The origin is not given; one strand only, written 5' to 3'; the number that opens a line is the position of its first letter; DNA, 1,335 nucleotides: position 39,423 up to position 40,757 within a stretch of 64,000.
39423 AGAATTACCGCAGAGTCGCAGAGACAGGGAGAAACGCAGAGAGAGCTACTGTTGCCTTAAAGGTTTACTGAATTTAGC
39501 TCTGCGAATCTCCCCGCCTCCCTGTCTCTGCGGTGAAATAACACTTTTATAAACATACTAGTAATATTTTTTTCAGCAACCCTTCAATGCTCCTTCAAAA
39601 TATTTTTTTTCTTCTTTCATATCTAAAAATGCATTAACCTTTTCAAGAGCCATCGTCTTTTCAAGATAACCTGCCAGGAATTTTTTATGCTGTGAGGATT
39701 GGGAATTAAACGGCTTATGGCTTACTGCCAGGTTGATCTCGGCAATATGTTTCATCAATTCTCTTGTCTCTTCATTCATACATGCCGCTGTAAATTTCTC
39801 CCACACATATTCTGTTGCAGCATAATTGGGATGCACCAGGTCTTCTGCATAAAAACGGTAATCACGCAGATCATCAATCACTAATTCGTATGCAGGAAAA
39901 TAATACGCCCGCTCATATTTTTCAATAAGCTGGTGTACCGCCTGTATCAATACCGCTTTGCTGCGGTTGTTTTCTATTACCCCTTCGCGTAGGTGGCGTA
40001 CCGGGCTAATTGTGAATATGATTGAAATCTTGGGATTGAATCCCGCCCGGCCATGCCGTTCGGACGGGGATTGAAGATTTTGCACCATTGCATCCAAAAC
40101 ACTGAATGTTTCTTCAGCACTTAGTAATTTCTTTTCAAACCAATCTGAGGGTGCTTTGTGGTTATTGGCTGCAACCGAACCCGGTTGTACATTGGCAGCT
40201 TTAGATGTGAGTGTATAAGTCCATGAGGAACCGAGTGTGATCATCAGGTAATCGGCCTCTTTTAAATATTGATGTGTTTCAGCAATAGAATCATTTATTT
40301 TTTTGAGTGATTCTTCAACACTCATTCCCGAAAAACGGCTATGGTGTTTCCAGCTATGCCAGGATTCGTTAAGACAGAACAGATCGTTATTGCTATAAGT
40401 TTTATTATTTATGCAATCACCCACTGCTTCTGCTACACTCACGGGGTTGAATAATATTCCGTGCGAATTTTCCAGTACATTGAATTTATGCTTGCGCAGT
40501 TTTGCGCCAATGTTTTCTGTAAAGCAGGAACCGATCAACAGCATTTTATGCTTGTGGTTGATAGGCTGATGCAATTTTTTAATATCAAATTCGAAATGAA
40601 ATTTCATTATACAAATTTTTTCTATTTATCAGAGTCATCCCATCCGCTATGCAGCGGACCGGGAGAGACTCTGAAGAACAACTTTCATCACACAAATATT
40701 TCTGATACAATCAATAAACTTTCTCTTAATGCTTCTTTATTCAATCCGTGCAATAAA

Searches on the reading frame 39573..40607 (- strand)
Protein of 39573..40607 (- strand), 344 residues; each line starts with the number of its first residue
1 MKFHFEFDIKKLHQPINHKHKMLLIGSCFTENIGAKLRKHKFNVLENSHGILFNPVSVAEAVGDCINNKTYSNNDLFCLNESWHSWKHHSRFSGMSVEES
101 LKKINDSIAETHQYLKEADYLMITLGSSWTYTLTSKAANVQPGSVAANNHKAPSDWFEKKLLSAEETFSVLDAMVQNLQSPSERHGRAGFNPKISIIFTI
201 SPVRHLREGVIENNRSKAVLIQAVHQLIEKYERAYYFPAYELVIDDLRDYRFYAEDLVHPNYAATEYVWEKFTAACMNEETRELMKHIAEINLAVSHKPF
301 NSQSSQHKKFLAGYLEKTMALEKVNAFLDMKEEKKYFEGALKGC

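Call 15: search_protein_families(library=pfam, proteins=[window:39573-40607:-])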
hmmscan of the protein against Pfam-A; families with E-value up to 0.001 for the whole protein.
window:39573-40607:- (344 aa): 1 family
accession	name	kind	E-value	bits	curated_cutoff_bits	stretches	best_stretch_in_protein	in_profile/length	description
PF08885.17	GSCFA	-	2.5e-81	273.4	25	1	21-272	1-237/237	GSCFA family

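Call 20: find_homologous_proteins(query=window:39573-40607:-, max_evalue=1e-30)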
Query window:39573-40607:- (344 aa): 7999 proteins with E <= 1e-30 among 8000 candidates; the best 120 are listed.
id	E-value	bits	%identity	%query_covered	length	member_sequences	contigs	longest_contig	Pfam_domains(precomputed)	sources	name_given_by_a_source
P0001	2.1e-231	785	100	100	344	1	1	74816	PF08885.18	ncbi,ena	-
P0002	3.5e-152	525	69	98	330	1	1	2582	PF08885.18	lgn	-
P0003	3.0e-151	522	69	99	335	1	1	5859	PF08885.18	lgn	-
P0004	1.6e-150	519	69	98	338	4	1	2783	PF08885.18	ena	-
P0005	5.9e-150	517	68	98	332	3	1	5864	PF08885.18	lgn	-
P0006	1.8e-149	516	68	98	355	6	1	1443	PF08885.18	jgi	jgi:hypothetical protein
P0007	4.8e-149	514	68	99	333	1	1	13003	PF08885.18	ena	-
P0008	1.3e-148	513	68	99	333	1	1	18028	PF08885.18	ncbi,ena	-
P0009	1.8e-148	512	67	98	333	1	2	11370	PF08885.18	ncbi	-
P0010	2.4e-148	512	67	98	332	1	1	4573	PF08885.18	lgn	-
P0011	3.4e-148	512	67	99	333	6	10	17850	PF08885.18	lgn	-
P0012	4.7e-148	511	67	98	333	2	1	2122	PF08885.18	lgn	-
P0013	6.1e-148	511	66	99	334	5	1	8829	PF08885.18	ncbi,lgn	-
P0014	7.5e-148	510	68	99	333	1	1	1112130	PF08885.18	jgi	jgi:hypothetical protein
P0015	1.2e-147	510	66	99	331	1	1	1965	PF08885.18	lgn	-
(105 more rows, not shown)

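Call 23: find_encoding_contigs(protein=P0001, flank=10000, max_places=4)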
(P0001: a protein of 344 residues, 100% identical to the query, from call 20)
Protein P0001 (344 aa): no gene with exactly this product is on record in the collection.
